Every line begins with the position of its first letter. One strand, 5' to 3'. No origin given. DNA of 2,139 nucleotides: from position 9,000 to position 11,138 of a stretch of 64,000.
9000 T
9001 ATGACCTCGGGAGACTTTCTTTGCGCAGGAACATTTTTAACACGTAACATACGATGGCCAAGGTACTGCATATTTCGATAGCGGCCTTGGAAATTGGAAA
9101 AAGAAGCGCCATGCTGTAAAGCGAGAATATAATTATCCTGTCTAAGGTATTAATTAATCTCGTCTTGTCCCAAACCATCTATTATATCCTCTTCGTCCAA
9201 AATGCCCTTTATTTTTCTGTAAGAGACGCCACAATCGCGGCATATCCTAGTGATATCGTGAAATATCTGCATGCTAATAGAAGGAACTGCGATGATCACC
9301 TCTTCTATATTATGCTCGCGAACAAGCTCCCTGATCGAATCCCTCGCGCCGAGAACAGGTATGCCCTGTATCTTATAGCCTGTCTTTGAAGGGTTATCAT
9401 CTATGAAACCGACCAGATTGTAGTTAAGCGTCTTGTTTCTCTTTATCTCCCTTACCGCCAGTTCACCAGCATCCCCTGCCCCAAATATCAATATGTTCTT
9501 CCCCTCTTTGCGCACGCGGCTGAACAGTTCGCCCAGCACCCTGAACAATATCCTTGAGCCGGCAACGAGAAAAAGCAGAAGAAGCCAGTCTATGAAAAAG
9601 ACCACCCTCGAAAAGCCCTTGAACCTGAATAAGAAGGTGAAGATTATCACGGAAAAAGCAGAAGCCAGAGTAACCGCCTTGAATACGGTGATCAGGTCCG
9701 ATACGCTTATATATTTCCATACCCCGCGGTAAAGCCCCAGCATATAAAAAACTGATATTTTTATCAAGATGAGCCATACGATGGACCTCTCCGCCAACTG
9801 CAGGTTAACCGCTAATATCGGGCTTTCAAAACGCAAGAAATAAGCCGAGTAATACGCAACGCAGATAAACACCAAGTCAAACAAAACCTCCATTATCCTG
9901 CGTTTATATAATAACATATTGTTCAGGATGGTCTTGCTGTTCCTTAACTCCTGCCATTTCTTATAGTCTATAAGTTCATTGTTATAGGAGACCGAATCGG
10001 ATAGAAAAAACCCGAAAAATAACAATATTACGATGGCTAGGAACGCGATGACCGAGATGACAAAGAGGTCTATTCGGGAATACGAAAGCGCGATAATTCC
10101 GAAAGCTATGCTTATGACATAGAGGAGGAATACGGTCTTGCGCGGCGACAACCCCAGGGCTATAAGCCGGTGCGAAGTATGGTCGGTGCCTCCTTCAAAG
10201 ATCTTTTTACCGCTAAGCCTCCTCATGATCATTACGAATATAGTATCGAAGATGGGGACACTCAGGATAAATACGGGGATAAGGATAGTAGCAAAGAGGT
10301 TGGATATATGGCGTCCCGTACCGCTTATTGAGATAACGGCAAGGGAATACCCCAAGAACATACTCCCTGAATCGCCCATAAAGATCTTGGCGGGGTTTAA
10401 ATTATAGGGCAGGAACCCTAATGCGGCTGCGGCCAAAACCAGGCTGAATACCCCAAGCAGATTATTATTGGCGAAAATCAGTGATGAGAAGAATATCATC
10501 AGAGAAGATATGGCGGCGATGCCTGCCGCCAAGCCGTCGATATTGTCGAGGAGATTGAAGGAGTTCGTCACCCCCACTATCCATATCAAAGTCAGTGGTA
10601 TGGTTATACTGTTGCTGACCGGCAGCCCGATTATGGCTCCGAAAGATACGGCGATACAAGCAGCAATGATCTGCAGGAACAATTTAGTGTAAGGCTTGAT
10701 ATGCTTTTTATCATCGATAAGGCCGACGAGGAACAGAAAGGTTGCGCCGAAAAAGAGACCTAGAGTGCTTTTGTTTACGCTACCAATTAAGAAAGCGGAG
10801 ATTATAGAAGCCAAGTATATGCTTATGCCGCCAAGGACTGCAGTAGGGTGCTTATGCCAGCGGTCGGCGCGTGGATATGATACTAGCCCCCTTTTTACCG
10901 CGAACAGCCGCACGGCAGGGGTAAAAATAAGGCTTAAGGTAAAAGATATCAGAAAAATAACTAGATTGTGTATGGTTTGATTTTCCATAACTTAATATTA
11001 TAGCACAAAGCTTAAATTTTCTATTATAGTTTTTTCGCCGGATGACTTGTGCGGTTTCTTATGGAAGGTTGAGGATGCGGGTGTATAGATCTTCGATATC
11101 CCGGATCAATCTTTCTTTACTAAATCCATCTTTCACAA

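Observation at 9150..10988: Initiating transferase is a hybrid: PNPT (WecA/MraY) catalytic domain fused to the accessory N-module of PHPT/CapD-type proteins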

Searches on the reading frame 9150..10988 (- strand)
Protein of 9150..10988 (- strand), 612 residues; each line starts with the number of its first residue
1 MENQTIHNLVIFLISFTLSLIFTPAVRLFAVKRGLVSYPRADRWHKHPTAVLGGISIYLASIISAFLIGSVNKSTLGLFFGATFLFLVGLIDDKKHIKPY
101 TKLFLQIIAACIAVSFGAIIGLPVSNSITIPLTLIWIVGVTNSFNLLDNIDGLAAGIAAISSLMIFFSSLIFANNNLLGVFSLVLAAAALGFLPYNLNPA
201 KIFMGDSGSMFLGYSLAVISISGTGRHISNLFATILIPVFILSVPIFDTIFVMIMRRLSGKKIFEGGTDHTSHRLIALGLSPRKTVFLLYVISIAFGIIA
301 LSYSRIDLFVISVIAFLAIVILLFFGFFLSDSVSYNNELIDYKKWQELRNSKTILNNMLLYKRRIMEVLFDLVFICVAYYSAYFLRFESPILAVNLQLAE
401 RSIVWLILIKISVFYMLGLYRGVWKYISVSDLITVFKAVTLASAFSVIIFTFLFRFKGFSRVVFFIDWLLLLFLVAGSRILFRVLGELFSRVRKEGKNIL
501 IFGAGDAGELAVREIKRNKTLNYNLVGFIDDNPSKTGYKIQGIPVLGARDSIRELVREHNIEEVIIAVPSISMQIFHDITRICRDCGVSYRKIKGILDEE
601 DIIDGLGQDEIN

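Call 3: search_protein_families(library=pfam, proteins=[window:9150-10988:-], max_evalue=1)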
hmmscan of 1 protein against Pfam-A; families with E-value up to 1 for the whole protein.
window:9150-10988:- (612 aa): 6 families
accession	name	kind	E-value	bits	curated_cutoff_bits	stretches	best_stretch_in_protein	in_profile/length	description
PF00953.26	Glycos_transf_4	-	3.9e-36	124.9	27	1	76-223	2-159/160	Glycosyl transferase family 4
PF13727.12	CoA_binding_3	-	7e-20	72.2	25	1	430-590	16-171/175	CoA-binding domain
PF17836.7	PglD_N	-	9.7e-07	29.7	23.4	1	498-568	1-65/78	PglD N-terminal domain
PF02629.25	CoA_binding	-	1.1e-05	26.5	22.3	1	497-573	4-76/97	CoA binding domain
PF12666.12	PrgI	-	0.015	16.2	27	1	276-348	13-84/91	PrgI family protein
PF01408.29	GFO_IDH_MocA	-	0.033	15.3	24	1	498-570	2-72/120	Oxidoreductase family, NAD-binding Rossmann fold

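Call 4: search_protein_families(library=ncbifam, proteins=[window:9150-10988:-], max_evalue=0.1)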
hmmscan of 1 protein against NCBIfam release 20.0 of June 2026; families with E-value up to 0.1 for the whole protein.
window:9150-10988:- (612 aa): 17 families
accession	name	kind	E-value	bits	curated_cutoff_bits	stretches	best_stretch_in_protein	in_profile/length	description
TIGR02380.1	ECA_wecA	exception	3.8e-31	108.5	326.05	1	9-328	5-330/346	UDP-N-acetylglucosamine--undecaprenyl-phosphate N-acetylglucosaminephosphotransferase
TIGR03025.1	EPS_sugtrans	subfamily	6e-29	101.6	295.55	1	369-594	1-222/445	exopolysaccharide biosynthesis polyprenyl glycosylphosphotransferase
TIGR03023.1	WcaJ_sugtrans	equivalog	1.3e-26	93.9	410.75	1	370-591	2-224/453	undecaprenyl-phosphate glucose phosphotransferase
NF053644.1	MraY_archaea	equivalog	1.4e-26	93.6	450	1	86-301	137-340/340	pseudomurein biosynthesis MraY family phospho-N-acetylmuramoyl-pentapeptide-transferase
TIGR03022.1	WbaP_sugtrans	subfamily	6.2e-18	65.3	403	1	369-578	3-206/456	undecaprenyl-phosphate galactose phosphotransferase WbaP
TIGR00445.1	mraY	equivalog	2.7e-17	63.2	192.05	1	45-303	31-317/321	phospho-N-acetylmuramoyl-pentapeptide-transferase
TIGR03013.1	EpsB_2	subfamily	5.3e-13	48.8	393.35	1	371-568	3-193/443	TIGR03013 family XrtA/PEP-CTERM system glycosyltransferase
NF003995.0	PRK05472.2-4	subfamily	1.7e-07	31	126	1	496-574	83-159/213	redox-sensing transcriptional repressor Rex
TIGR03570.1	NeuD_NnaD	subfamily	4.9e-07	29.5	160.8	1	499-569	2-67/202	NeuD/PglB/VioB family sugar acetyltransferase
NF003993.0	PRK05472.2-2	equivalog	7.9e-07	28.8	217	1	498-574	85-159/212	redox-sensing transcriptional repressor Rex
NF003990.0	PRK05472.1-4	equivalog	2.1e-06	27.5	233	1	497-575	85-161/214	redox-sensing transcriptional repressor Rex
NF003996.0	PRK05472.2-5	equivalog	6.6e-06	26.1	138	1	484-575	67-154/209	redox-sensing transcriptional repressor Rex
NF003994.0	PRK05472.2-3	equivalog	7.3e-06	25.5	130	1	497-575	87-163/217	redox-sensing transcriptional repressor Rex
NF050817.1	PolSacchBiosHfsE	equivalog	9.7e-06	24.6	750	1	403-573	52-215/467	polysaccharide biosynthesis protein HfsE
NF003989.0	PRK05472.1-3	equivalog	0.00019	21.3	177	1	488-576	75-163/215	redox-sensing transcriptional repressor Rex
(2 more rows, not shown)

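Call 6: find_homologous_proteins(query=window:9150-10988:-, max_evalue=1e-10)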
Query window:9150-10988:- (612 aa): 5886 proteins with E <= 1e-10 among 8000 candidates; the best 120 are listed.
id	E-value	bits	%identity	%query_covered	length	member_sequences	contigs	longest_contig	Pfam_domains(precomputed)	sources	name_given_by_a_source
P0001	0.0e+0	1307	100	100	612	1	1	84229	PF02629.26,PF17836.8,PF13727.13,PF00953.27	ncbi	ncbi:MAG: hypothetical protein ABH806_02535 [Candidatus Omnitrophota bacterium]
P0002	0.0e+0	1066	81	98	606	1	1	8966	PF17836.8,PF13727.13,PF00953.27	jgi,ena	-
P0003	0.0e+0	1060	79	100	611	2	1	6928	PF17836.8,PF13727.13,PF00953.27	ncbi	-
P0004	0.0e+0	1053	78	100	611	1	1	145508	PF17836.8,PF13727.13,PF00953.27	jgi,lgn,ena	-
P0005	0.0e+0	1051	78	100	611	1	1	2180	PF17836.8,PF13727.13,PF00953.27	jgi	-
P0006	0.0e+0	1045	78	99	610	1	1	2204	PF17836.8,PF13727.13,PF00953.27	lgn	-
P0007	0.0e+0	1040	78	98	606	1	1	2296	PF17836.8,PF13727.13,PF00953.27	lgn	-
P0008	0.0e+0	1038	79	98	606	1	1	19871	PF17836.8,PF13727.13,PF00953.27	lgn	-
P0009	0.0e+0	1036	78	100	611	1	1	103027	PF17836.8,PF13727.13,PF00953.27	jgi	-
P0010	0.0e+0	1031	76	100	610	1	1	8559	PF17836.8,PF13727.13,PF00953.27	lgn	-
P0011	0.0e+0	1030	79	99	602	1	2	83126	PF17836.8,PF13727.13,PF00953.27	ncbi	-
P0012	0.0e+0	1024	76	100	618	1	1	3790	PF17836.8,PF13727.13,PF00953.27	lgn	-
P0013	0.0e+0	1024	76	100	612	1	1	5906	PF17836.8,PF13727.13,PF00953.27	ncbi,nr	ncbi:MAG: hypothetical protein Q8R31_03600 [Candidatus Omnitrophota bacterium]|nr:hypothetical prote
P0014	0.0e+0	1019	78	99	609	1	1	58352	PF17836.8,PF13727.13,PF00953.27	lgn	-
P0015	0.0e+0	1018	77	99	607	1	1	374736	PF17836.8,PF13727.13,PF00953.27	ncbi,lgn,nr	ncbi:MAG: hypothetical protein PHC54_01000 [Candidatus Omnitrophica bacterium]|nr:hypothetical prote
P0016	0.0e+0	1017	77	97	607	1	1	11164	PF17836.8,PF13727.13,PF00953.27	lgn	-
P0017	0.0e+0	1016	77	98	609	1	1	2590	PF13727.13,PF00953.27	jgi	jgi:UDP-GlcNAc:undecaprenyl-phosphate/decaprenyl-phosphate GlcNAc-1-phosphate transferase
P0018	0.0e+0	1011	77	100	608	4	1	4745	PF17836.8,PF13727.13,PF00953.27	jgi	-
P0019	0.0e+0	1011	77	97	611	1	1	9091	PF17836.8,PF13727.13,PF00953.27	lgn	-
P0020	3.0e-295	999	75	100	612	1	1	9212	PF17836.8,PF13727.13,PF00953.27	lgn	-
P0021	3.3e-294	996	74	99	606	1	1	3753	PF17836.8,PF13727.13,PF00953.27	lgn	-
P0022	2.9e-292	989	76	97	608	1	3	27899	PF17836.8,PF13727.13,PF00953.27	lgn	-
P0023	3.1e-291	986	75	98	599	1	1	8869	PF17836.8,PF13727.13,PF00953.27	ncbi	-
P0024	2.9e-290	983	73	99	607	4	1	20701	PF13727.13,PF00953.27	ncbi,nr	ncbi:MAG: hypothetical protein PHE18_06620 [Candidatus Omnitrophica bacterium]|nr:hypothetical prote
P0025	2.2e-289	980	73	97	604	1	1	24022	PF17836.8,PF13727.13,PF00953.27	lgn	-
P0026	1.5e-284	964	73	95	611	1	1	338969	PF17836.8,PF13727.13,PF00953.27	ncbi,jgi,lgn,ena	ncbi:MAG: hypothetical protein WC510_00870 [Candidatus Omnitrophota bacterium]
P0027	1.7e-280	950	70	100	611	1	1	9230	PF17836.8,PF13727.13,PF00953.27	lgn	-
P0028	1.3e-275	934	78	89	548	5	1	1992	PF17836.8,PF13727.13,PF00953.27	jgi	jgi:UDP-GlcNAc:undecaprenyl-phosphate GlcNAc-1-phosphate transferase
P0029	4.8e-267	906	69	100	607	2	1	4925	PF17836.8,PF13727.13,PF00953.27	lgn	-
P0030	3.4e-263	893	69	98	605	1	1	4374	PF17836.8,PF13727.13,PF00953.27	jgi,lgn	-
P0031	3.0e-257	874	66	98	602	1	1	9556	PF17836.8,PF13727.13,PF00953.27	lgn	-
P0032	9.9e-257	872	65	98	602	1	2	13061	PF17836.8,PF13727.13,PF00953.27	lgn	-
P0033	1.6e-256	871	64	100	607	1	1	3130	PF17836.8,PF13727.13,PF00953.27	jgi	-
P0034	7.1e-256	869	66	98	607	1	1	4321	PF17836.8,PF13727.13,PF00953.27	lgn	-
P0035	1.0e-255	869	66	97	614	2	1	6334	PF17836.8,PF13727.13,PF00953.27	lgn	-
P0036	3.2e-255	867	66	99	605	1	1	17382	PF17836.8,PF13727.13,PF00953.27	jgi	-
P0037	6.2e-255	866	66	97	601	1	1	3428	PF13727.13,PF00953.27,PF22674.3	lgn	-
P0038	1.4e-254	865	67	95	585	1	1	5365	PF17836.8,PF13727.13,PF00953.27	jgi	-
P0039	1.6e-254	865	66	96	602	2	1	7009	PF17836.8,PF13727.13,PF00953.27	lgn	-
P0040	4.3e-254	863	66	97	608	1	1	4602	PF17836.8,PF13727.13,PF00953.27,PF22674.3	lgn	-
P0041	8.0e-254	862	65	97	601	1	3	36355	PF17836.8,PF13727.13,PF00953.27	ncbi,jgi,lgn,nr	ncbi:MAG: hypothetical protein FJZ11_00360 [Candidatus Omnitrophica bacterium]|nr:hypothetical prote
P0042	8.9e-254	862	64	98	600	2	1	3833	PF13727.13,PF00953.27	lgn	-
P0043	2.4e-253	861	67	97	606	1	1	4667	PF17836.8,PF13727.13,PF00953.27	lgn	-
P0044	1.2e-252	858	66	98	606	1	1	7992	PF17836.8,PF13727.13,PF00953.27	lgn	-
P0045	4.6e-252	856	64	97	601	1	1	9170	PF17836.8,PF13727.13,PF00953.27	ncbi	-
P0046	8.8e-252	856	66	98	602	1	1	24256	PF17836.8,PF13727.13,PF00953.27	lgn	-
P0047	4.2e-251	853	65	96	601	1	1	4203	PF17836.8,PF13727.13,PF00953.27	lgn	-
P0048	6.0e-251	853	64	98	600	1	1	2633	PF17836.8,PF13727.13,PF00953.27,PF22674.3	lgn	-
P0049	7.3e-251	853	65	97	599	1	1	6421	PF17836.8,PF13727.13,PF00953.27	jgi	-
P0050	1.2e-250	852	65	97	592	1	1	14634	PF17836.8,PF13727.13,PF00953.27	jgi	jgi:UDP-GlcNAc:undecaprenyl-phosphate/decaprenyl-phosphate GlcNAc-1-phosphate transferase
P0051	1.3e-250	852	64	97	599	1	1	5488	PF17836.8,PF13727.13,PF00953.27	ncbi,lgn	-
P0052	1.4e-250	852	64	98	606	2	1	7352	PF17836.8,PF13727.13,PF00953.27,PF22674.3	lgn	-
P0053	2.2e-250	851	65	95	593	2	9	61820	PF17836.8,PF13727.13,PF00953.27,PF22674.3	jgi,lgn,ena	jgi:UDP-GlcNAc:undecaprenyl-phosphate GlcNAc-1-phosphate transferase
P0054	2.3e-250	851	64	97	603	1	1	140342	PF17836.8,PF13727.13,PF00953.27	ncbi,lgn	-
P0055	2.8e-250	851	64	98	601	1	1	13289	PF17836.8,PF13727.13,PF00953.27,PF22674.3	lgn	-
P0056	1.1e-249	849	63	98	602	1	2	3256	PF17836.8,PF13727.13,PF00953.27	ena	-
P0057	1.3e-249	848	63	98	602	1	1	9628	PF17836.8,PF13727.13,PF00953.27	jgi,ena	-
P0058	1.3e-249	848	64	98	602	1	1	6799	PF17836.8,PF13727.13,PF00953.27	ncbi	-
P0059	1.4e-249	848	64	97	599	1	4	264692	PF17836.8,PF13727.13,PF00953.27,PF22674.3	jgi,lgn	-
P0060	9.8e-249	845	65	97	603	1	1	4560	PF13727.13,PF00953.27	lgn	-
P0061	1.2e-248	845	63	98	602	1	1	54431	PF17836.8,PF13727.13,PF00953.27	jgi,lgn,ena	-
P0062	2.0e-248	844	66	98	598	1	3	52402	PF17836.8,PF13727.13,PF00953.27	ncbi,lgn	-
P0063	2.2e-248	844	65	98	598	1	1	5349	PF17836.8,PF13727.13,PF00953.27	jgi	jgi:UDP-GlcNAc:undecaprenyl-phosphate GlcNAc-1-phosphate transferase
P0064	5.6e-248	843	64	100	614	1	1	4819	PF13727.13,PF00953.27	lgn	-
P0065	8.0e-248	842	64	98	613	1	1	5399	PF17836.8,PF13727.13,PF00953.27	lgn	-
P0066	1.4e-247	842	64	99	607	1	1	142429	PF13727.13,PF00953.27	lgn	-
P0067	1.7e-247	841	63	99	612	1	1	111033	PF17836.8,PF13727.13,PF00953.27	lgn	-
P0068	3.9e-247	840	64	95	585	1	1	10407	PF17836.8,PF13727.13,PF00953.27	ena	-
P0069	4.1e-247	840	64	97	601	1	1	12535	PF17836.8,PF13727.13,PF00953.27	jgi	jgi:UDP-GlcNAc:undecaprenyl-phosphate GlcNAc-1-phosphate transferase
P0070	6.6e-247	839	64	98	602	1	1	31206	PF17836.8,PF13727.13,PF00953.27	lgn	-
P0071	6.7e-247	839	64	95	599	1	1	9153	PF17836.8,PF13727.13,PF00953.27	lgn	-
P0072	7.0e-247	839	64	97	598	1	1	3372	PF17836.8,PF13727.13,PF00953.27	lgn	-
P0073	1.4e-246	838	65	97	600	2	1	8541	PF17836.8,PF13727.13,PF00953.27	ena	-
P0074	1.6e-246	838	65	98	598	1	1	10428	PF17836.8,PF13727.13,PF00953.27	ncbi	-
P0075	3.2e-246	837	64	97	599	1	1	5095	PF17836.8,PF13727.13,PF00953.27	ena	-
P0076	8.3e-246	836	63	97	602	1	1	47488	PF17836.8,PF13727.13,PF00953.27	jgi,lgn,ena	-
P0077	1.1e-245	835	64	96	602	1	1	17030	PF17836.8,PF13727.13,PF00953.27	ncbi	ncbi:MAG: hypothetical protein V1828_00655 [Candidatus Omnitrophota bacterium]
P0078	1.5e-245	835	63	97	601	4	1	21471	PF17836.8,PF13727.13,PF00953.27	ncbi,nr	ncbi:MAG: hypothetical protein PHY94_00460 [Candidatus Omnitrophica bacterium]|nr:hypothetical prote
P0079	5.3e-245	833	63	98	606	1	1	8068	PF13727.13,PF00953.27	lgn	-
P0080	1.1e-244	832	65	97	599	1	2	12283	PF17836.8,PF13727.13,PF00953.27,PF22674.3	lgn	-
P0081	1.5e-244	832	63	97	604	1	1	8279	PF17836.8,PF13727.13,PF00953.27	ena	-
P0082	2.9e-244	831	63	97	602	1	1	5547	PF13727.13,PF00953.27,PF22674.3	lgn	-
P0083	1.2e-243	829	64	97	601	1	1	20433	PF13727.13,PF00953.27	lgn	-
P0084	3.2e-243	827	64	97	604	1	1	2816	PF13727.13,PF00953.27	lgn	-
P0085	4.6e-243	827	63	97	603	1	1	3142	PF13727.13,PF00953.27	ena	-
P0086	1.8e-242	825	64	97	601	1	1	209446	PF17836.8,PF13727.13,PF00953.27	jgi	-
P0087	2.8e-242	824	62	97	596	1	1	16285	PF17836.8,PF13727.13,PF00953.27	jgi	-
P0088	3.8e-242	824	63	97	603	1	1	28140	PF17836.8,PF13727.13,PF00953.27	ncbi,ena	-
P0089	4.9e-242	823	63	97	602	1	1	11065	PF17836.8,PF13727.13,PF00953.27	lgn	-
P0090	1.6e-241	822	64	96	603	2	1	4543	PF17836.8,PF13727.13,PF00953.27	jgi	-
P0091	8.6e-241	819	63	98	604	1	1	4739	PF17836.8,PF13727.13,PF00953.27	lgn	-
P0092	1.3e-240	819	63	96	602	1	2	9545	PF17836.8,PF13727.13,PF00953.27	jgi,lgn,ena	jgi:UDP-GlcNAc:undecaprenyl-phosphate GlcNAc-1-phosphate transferase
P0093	1.9e-240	818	63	98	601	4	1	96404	PF17836.8,PF13727.13,PF00953.27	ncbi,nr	ncbi:MAG: hypothetical protein PHT31_01005 [Candidatus Omnitrophica bacterium]|nr:hypothetical prote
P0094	2.7e-240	818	63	96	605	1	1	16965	PF17836.8,PF13727.13,PF00953.27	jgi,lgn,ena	-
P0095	4.5e-240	817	62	96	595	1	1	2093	PF17836.8,PF13727.13,PF00953.27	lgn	-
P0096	6.2e-240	816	63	97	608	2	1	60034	PF17836.8,PF13727.13,PF00953.27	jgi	-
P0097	1.8e-239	815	63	96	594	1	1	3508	PF17836.8,PF13727.13,PF00953.27,PF22674.3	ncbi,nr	ncbi:MAG: hypothetical protein KKH29_06045, partial [Candidatus Omnitrophica bacterium]|nr:hypotheti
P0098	1.9e-239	815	61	98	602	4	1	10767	PF17836.8,PF13727.13,PF00953.27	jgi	-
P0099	7.1e-239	813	62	97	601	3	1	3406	PF13727.13,PF00953.27,PF22674.3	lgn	-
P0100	2.1e-238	811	63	97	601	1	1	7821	PF17836.8,PF13727.13,PF00953.27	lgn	-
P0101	2.3e-238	811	61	98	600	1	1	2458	PF17836.8,PF13727.13,PF00953.27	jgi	jgi:UDP-GlcNAc:undecaprenyl-phosphate GlcNAc-1-phosphate transferase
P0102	2.4e-238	811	63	96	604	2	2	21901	PF17836.8,PF13727.13,PF00953.27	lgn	-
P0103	2.6e-238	811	63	97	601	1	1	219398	PF17836.8,PF13727.13,PF00953.27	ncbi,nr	ncbi:MAG: hypothetical protein PHO70_00635 [Candidatus Omnitrophica bacterium]|nr:hypothetical prote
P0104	3.9e-238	810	64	94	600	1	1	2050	PF17836.8,PF13727.13,PF00953.27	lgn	-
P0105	4.0e-238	810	62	98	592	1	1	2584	PF17836.8,PF13727.13,PF00953.27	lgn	-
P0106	4.1e-238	810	62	96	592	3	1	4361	PF17836.8,PF13727.13,PF00953.27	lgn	-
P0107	6.6e-238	810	63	98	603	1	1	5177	PF13727.13,PF00953.27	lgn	-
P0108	1.3e-237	809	64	94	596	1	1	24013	PF17836.8,PF13727.13,PF00953.27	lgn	-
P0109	1.9e-237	808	60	99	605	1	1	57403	PF17836.8,PF13727.13,PF00953.27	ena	-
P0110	2.1e-237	808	61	97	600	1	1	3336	PF13727.13,PF00953.27,PF22674.3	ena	-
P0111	2.6e-237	808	61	96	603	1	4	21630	PF17836.8,PF13727.13,PF00953.27,PF22674.3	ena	-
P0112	2.7e-237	808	62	96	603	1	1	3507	PF17836.8,PF13727.13,PF00953.27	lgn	-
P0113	3.4e-237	807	64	96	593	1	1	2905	PF17836.8,PF13727.13,PF00953.27,PF22674.3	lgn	-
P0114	6.6e-237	806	61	97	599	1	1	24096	PF17836.8,PF13727.13,PF00953.27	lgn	-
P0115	8.8e-237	806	62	96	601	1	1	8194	PF17836.8,PF13727.13,PF00953.27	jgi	-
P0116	7.6e-236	803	60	99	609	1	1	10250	PF17836.8,PF13727.13,PF00953.27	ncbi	-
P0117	7.9e-236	803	62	96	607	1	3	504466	PF17836.8,PF13727.13,PF00953.27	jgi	-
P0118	1.5e-235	802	63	97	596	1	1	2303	PF13727.13,PF00953.27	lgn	-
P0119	1.6e-235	802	61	96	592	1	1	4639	PF17836.8,PF13727.13,PF00953.27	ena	-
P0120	9.4e-235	799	62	96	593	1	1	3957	PF17836.8,PF13727.13,PF00953.27,PF22674.3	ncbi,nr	ncbi:MAG: hypothetical protein KKE64_01260 [Candidatus Omnitrophica bacterium]|nr:hypothetical prote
